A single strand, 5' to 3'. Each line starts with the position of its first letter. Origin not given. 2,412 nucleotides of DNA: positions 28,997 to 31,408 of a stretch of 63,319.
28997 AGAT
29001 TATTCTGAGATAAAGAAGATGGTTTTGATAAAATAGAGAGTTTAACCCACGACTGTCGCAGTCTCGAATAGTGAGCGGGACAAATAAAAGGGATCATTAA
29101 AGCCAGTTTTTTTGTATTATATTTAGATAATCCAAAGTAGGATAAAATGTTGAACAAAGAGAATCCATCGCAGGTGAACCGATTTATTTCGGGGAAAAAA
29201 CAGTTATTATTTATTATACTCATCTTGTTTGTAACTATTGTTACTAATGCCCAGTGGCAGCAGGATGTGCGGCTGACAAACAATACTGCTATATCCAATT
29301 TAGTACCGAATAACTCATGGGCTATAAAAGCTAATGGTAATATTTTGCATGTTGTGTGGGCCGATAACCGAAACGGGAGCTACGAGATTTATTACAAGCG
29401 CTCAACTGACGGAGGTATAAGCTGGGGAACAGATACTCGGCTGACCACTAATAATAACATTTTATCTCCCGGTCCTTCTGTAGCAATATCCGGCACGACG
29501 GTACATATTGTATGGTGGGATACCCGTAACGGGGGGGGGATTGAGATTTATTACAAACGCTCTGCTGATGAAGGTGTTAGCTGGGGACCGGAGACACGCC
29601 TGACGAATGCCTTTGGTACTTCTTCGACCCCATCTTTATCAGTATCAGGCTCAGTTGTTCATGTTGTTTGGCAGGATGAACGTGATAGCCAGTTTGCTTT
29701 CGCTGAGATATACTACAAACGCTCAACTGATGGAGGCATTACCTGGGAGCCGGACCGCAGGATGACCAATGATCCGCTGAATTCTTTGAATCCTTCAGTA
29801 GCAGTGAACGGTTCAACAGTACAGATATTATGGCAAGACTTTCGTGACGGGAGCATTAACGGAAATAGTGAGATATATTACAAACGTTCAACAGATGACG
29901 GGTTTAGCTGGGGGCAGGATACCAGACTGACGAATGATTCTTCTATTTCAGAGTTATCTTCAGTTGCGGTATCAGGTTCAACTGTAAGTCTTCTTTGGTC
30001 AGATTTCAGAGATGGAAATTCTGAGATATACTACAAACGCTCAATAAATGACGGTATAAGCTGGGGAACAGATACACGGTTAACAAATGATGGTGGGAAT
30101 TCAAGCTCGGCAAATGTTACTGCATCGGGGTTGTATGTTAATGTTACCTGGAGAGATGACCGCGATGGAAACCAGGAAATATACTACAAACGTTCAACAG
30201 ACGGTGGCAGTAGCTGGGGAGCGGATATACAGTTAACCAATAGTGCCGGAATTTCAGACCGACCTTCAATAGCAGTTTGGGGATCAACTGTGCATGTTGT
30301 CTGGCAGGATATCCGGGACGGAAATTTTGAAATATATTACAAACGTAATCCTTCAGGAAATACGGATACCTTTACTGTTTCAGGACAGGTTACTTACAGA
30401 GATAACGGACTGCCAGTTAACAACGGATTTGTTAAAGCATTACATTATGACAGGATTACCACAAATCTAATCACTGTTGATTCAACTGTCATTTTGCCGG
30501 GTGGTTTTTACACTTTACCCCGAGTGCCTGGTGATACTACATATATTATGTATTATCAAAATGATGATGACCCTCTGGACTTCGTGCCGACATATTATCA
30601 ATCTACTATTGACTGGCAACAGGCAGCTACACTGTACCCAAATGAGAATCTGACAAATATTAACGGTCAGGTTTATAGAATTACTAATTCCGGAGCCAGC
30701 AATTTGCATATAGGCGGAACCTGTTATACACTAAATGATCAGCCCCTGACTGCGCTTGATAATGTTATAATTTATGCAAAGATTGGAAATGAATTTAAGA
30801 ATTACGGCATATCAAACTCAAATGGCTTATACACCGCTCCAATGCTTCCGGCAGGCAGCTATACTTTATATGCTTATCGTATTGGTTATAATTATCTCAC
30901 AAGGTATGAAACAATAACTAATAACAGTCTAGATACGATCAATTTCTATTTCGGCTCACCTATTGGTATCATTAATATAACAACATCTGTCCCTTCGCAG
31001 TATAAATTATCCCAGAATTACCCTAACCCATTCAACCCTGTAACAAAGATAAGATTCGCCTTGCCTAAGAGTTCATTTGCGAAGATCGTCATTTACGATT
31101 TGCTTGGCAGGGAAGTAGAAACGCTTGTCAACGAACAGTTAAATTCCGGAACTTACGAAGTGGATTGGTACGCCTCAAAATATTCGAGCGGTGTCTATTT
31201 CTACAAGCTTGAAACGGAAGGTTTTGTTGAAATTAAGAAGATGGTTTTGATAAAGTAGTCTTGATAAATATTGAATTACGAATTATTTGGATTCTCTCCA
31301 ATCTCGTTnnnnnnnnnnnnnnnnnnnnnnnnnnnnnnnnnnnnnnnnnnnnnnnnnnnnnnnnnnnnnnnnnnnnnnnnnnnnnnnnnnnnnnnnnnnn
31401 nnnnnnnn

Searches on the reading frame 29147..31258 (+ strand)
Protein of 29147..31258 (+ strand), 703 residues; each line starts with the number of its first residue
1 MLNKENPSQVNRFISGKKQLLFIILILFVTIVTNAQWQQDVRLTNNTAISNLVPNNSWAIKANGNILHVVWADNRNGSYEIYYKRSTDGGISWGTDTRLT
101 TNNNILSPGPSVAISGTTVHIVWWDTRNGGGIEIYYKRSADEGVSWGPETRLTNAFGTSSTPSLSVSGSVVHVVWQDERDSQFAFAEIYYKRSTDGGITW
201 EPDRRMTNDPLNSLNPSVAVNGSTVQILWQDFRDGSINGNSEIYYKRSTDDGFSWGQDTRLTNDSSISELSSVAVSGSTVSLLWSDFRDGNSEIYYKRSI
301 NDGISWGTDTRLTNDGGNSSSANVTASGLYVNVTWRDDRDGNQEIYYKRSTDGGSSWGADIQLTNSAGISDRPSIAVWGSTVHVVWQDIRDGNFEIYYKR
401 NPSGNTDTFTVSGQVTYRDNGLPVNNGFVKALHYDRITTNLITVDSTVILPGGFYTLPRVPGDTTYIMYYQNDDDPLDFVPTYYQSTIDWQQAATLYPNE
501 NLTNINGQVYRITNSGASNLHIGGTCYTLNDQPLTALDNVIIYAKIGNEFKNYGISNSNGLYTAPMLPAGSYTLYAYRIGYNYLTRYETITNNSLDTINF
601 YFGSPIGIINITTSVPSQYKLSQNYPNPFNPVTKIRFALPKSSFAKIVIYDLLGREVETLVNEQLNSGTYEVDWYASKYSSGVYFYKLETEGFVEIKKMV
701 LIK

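Call 21: search_protein_families(library=pfam, proteins=[window:29147-31258:+], max_evalue=0.00001)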
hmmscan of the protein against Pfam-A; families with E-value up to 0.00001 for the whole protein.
window:29147-31258:+ (703 aa): 3 families
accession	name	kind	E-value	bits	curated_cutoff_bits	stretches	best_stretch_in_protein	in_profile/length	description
PF13088.12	BNR_2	-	4.8e-11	43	31.4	1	131-279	79-222/277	BNR repeat-like domain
PF18962.6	Por_Secre_tail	-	2.2e-10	41.1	27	1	625-700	2-74/75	Secretion system C-terminal sorting domain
PF13620.12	CarboxypepD_reg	-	9.4e-06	26.3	32.3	0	542-600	19-79/82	Carboxypeptidase regulatory-like domain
